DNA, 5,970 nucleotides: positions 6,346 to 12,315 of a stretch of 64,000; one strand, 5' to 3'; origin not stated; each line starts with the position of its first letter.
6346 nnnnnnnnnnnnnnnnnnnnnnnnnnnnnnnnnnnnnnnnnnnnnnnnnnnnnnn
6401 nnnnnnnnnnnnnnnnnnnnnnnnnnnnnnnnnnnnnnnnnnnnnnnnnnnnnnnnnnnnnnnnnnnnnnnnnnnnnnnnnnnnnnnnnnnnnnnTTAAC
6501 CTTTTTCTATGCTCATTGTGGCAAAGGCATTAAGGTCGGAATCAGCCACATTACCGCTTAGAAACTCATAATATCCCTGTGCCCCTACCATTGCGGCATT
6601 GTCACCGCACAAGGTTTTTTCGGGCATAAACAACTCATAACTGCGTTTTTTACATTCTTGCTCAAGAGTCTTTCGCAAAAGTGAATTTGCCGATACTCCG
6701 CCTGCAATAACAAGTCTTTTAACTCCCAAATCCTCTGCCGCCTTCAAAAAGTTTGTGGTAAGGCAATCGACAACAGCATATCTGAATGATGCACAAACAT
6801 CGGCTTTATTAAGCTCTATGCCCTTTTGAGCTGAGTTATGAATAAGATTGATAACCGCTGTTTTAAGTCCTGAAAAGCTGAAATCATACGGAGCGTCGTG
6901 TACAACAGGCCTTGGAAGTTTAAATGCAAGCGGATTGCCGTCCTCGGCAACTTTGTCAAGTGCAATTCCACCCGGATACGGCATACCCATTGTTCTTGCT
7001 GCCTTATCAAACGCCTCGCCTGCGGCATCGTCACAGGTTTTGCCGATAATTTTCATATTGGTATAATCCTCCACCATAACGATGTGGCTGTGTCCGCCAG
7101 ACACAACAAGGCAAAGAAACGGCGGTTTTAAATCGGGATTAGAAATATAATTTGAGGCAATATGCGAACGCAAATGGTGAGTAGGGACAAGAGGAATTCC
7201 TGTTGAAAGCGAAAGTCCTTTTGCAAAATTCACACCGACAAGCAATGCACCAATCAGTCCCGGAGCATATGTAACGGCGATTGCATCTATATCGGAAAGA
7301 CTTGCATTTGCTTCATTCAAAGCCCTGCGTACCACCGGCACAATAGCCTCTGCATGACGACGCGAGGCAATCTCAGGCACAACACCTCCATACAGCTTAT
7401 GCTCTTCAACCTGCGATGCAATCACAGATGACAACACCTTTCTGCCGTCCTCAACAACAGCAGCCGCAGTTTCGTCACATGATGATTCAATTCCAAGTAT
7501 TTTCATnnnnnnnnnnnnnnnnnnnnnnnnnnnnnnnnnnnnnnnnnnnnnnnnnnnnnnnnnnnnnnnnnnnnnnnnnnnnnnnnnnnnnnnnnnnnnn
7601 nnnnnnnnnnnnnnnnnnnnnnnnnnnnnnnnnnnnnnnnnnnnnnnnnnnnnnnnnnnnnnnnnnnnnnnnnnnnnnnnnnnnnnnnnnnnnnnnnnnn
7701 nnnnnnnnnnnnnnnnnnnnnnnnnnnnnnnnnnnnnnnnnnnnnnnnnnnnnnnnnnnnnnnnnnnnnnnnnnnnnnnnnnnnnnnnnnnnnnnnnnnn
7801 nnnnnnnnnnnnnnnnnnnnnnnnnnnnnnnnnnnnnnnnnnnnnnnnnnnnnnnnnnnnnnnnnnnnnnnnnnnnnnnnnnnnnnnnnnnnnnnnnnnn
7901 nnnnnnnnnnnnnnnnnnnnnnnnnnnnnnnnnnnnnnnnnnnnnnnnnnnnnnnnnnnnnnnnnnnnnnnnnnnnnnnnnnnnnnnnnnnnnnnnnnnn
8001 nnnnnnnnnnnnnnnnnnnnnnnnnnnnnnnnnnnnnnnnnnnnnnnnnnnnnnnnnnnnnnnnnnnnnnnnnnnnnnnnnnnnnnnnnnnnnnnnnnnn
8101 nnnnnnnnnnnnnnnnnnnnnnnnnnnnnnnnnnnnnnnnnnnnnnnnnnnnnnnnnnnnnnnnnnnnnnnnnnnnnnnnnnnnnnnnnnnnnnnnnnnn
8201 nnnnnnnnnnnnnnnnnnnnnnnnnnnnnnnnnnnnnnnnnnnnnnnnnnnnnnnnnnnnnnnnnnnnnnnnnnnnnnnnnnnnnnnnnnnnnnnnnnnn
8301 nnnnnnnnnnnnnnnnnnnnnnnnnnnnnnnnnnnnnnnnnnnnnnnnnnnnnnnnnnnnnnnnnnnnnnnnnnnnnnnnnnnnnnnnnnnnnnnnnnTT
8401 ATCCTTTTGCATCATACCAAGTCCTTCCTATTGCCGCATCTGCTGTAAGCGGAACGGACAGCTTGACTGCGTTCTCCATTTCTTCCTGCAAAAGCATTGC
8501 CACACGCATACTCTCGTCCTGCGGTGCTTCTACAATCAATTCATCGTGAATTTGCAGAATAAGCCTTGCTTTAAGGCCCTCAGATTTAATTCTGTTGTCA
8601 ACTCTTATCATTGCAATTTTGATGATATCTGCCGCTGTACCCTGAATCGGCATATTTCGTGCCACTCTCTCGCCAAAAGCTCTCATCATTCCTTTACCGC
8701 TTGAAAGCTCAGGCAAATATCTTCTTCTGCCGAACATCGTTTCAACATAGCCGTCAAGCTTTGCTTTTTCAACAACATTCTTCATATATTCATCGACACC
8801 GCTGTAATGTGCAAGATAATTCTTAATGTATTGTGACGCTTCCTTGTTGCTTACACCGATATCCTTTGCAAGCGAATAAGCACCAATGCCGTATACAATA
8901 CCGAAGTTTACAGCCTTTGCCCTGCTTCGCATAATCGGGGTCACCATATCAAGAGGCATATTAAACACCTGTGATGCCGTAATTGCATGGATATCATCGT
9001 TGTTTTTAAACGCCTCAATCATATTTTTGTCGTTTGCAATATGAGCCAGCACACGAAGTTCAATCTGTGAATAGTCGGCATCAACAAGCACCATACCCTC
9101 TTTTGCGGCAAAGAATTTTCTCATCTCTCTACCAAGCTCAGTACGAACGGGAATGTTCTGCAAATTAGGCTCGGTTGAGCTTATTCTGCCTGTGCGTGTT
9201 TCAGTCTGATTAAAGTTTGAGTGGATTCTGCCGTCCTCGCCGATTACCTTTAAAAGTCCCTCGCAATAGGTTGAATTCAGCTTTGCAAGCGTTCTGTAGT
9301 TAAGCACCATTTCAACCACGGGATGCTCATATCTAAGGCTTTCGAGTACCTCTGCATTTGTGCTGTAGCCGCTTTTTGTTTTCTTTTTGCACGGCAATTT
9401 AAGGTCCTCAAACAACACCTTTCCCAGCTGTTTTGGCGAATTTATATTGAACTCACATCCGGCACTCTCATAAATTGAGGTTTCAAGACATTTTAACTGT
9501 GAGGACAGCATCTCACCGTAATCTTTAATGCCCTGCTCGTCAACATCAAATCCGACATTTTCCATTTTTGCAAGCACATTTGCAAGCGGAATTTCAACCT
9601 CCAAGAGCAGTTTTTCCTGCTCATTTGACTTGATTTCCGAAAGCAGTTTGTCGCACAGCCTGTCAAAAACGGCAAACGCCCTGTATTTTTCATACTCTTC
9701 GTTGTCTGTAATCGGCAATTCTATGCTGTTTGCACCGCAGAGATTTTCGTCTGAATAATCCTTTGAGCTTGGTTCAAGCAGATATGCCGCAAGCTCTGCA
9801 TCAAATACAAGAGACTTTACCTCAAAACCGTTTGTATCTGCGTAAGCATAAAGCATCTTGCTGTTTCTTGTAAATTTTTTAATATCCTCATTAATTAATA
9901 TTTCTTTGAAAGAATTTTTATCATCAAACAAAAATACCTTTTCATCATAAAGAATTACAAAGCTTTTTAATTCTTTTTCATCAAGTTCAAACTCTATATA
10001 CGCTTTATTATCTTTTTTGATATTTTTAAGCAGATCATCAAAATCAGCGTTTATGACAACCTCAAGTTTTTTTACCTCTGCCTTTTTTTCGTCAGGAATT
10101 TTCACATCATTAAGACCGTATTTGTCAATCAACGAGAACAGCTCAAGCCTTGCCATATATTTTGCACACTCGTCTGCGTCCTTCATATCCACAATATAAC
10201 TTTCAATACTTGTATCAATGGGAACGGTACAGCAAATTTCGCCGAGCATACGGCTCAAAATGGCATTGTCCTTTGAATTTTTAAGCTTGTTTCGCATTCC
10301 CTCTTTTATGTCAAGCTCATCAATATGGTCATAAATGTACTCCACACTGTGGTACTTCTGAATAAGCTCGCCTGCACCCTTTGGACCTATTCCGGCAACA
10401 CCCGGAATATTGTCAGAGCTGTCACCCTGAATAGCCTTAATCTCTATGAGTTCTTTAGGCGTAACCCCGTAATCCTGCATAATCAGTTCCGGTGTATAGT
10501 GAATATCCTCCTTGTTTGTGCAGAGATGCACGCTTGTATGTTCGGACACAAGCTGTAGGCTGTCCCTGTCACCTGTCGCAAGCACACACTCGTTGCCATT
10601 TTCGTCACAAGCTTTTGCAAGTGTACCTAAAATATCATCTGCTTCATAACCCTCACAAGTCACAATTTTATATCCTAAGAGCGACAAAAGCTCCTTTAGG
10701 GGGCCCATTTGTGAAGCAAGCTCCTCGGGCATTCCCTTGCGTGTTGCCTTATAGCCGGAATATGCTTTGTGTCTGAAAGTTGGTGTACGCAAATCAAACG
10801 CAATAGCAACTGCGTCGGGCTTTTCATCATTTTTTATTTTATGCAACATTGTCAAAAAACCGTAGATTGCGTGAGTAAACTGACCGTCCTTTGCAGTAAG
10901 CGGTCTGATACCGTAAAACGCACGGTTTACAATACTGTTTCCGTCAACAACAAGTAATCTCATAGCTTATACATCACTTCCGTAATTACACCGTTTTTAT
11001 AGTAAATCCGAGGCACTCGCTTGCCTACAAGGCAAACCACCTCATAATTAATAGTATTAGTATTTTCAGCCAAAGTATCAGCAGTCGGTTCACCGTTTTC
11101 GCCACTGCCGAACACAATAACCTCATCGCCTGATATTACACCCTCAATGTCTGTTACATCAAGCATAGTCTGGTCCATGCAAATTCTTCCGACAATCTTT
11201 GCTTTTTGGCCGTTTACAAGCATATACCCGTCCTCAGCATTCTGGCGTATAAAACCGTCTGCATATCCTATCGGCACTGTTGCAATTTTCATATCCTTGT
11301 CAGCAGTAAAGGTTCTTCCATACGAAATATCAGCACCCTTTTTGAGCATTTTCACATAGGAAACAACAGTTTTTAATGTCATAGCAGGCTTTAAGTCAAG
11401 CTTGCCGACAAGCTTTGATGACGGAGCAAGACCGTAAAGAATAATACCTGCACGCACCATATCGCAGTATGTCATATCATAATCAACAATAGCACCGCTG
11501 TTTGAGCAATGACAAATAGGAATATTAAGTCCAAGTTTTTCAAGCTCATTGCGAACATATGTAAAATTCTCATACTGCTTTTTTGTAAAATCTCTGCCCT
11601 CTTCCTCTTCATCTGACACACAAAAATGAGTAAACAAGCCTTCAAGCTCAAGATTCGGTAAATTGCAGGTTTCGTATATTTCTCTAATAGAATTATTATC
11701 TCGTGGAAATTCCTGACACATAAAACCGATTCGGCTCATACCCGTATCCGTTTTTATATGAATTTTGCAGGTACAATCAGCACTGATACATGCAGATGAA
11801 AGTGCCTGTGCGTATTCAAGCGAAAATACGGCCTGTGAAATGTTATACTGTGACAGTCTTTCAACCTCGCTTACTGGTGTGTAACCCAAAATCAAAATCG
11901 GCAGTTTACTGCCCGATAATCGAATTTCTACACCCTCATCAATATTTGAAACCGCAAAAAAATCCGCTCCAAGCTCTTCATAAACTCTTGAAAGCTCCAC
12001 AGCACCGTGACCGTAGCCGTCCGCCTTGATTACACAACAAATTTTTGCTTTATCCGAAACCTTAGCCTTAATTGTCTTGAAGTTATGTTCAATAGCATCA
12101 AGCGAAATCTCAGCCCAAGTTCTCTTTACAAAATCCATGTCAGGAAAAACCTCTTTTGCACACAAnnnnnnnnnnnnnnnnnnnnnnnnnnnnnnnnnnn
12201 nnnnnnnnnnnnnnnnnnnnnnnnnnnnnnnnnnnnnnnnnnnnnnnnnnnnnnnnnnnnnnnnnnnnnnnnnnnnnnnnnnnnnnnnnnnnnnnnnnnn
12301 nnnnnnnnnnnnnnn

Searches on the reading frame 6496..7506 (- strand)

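Call 88: search_protein_families(library=pfam, proteins=[window:6496-7506:-], max_evalue=0.00001)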
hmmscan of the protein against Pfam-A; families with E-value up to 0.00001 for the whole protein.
window:6496-7506:- (336 aa): 3 families
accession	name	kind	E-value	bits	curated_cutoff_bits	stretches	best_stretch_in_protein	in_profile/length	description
PF00814.31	TsaD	-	6.9e-95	318.2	24.8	1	23-308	1-263/264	tRNA N6-adenosine threonylcarbamoyltransferase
PF22521.2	HypF_C_2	-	5e-09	36.7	27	1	215-305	146-237/241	Carbamoyltransferase, Kae1-like Domain, second subdomain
PF02543.21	Carbam_trans_N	-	6.9e-09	36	24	0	226-286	263-325/346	Carbamoyltransferase N-terminus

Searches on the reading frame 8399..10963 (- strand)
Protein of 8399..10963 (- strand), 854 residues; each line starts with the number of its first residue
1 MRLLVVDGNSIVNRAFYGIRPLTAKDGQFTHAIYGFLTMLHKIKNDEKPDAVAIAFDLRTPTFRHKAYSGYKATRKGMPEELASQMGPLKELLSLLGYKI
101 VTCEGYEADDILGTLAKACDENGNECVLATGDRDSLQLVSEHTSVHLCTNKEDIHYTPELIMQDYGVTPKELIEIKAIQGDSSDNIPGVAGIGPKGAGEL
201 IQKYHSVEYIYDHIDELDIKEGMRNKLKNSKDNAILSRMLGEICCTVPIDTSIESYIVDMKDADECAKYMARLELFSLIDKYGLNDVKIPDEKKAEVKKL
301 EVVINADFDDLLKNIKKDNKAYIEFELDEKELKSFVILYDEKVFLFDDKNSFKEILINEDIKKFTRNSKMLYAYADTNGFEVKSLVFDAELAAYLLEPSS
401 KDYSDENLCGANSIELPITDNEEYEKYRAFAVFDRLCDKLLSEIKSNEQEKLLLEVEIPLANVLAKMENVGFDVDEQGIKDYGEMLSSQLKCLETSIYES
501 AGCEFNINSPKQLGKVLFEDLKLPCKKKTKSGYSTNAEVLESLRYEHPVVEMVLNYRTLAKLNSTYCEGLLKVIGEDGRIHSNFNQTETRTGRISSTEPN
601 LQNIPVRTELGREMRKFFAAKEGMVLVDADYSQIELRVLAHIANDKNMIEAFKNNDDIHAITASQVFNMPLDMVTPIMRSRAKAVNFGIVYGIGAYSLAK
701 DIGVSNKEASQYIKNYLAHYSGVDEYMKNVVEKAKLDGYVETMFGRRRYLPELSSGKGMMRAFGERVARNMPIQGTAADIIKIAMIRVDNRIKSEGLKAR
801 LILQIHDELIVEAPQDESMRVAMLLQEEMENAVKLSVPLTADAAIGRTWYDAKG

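Call 32: search_protein_families(library=pfam, proteins=[window:8399-10963:-], max_evalue=0.00001)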
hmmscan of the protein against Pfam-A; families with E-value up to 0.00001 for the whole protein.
window:8399-10963:- (854 aa): 4 families
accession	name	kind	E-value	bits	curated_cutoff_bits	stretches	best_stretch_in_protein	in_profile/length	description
PF00476.26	DNA_pol_A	-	2.9e-163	543.7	34.3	1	479-851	4-381/381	DNA polymerase family A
PF02739.22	5_3_exonuc_N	-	4.4e-54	183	34.3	1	2-166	1-164/164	5'-3' exonuclease, N-terminal resolvase-like domain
PF01367.25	5_3_exonuc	-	1.7e-27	96.2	40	1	167-262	1-95/97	5'-3' exonuclease, C-terminal SAM fold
PF22619.2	DNA_polI_exo1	-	9.6e-09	35.6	27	1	348-408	37-96/140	DNA polymerase I, ribonuclease H-like domain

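Call 33: find_related_loci(query=window:8399-10963:-, collection=genome_contigs, flank=1000)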
Query window:8399-10963:- (854 aa) in genome_contigs; peptide patterns used: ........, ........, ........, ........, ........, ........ (x = any residue, [..] = any of these).
254 stretches matched a pattern; 111 encode a relative of the query (tblastn E <= 1e-3); the best 80 are kept; 80 distinct loci.
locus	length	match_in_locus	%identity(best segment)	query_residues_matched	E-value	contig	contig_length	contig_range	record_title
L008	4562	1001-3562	92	1-854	0e+0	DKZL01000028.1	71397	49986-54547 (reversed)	MAG TPA_asm: Ruminococcaceae bacterium UBA7075 UBA7075_contig_662, whole genome shotgun sequence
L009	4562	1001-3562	85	1-854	0e+0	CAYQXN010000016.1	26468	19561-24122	MAG TPA_asm: uncultured Ruminococcus sp. isolate SRP222994_co1_483 genome assembly, contig: NODE_3560_length_26468_cov_5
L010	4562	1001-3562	82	1-854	0e+0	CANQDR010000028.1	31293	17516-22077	MAG: uncultured Clostridia bacterium isolate Lapin-003-2__bin25 genome assembly, contig: Lapin-003-2__NODE_1373_length_3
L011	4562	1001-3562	82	1-854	0e+0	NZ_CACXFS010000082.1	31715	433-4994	MAG: uncultured Ruminococcus sp. isolate RUG11207, whole genome shotgun sequence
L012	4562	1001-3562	82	1-854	0e+0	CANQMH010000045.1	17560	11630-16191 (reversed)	MAG: uncultured Clostridia bacterium isolate Lapin-014__bin39 genome assembly, contig: Lapin-014__NODE_2653_length_17560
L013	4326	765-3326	81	1-854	0e+0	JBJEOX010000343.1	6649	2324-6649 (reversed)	MAG: Ruminococcus sp. isolate LOHA14_bin.016 NODE_5644_length_6649_cov_5.093722, whole genome shotgun sequence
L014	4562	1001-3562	81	1-854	0e+0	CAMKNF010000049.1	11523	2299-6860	MAG: uncultured Ruminococcus sp. isolate SRR14812341_bin.24_metaWRAP_v1.3_MAG genome assembly, contig: ERZ12298781.939,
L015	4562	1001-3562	82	1-854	0e+0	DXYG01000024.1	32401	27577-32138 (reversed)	MAG TPA_asm: Clostridiales bacterium isolate HRGM_Genome_3867 HRGM_Genome_3867_24, whole genome shotgun sequence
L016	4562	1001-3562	81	1-854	0e+0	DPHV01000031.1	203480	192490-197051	MAG TPA_asm: Ruminococcus sp. isolate UBA11463 contig_2854, whole genome shotgun sequence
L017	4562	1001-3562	81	1-854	0e+0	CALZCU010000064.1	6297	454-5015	MAG: uncultured Ruminococcus sp. isolate SRR14474049_bin.36_metaWRAP_v1.3_MAG genome assembly, contig: ERZ9423966.5517,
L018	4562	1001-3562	81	1-854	0e+0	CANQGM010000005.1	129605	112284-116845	MAG: uncultured Clostridia bacterium isolate Lapin-027__bin28 genome assembly, contig: Lapin-027__NODE_66_length_129605_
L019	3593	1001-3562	81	1-854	0e+0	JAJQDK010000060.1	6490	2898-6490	MAG: Clostridiales bacterium isolate MI.10_12 NODE_2297_length_6490_cov_6.984460, whole genome shotgun sequence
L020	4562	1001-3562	78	1-854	0e+0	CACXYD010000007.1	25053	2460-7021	MAG: uncultured Ruminococcus sp. isolate RUG11705 genome assembly, contig: RUG11705_asm_7, whole genome shotgun sequence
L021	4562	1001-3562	82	1-854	0e+0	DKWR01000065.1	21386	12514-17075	MAG TPA_asm: Ruminococcaceae bacterium UBA7147 UBA7147_contig_15546, whole genome shotgun sequence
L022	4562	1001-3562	78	1-854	0e+0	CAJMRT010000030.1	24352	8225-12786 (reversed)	TPA_asm: uncultured bacterium isolate SRR413702-bin.4 genome assembly, contig: NODE_943_length_24352_cov_3.304729, whole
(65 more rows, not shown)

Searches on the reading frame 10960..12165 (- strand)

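Call 32: search_protein_families(library=pfam, proteins=[window:10960-12165:-], max_evalue=0.00001)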
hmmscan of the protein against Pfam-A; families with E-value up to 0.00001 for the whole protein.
window:10960-12165:- (401 aa): 2 families
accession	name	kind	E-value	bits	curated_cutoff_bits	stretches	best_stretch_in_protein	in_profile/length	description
PF01168.26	Ala_racemase_N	-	1.1e-65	221.9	24.1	1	20-248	1-220/220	Alanine racemase, N-terminal domain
PF00842.27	Ala_racemase_C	-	1.4e-48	164.1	25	1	261-388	1-127/127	Alanine racemase, C-terminal domain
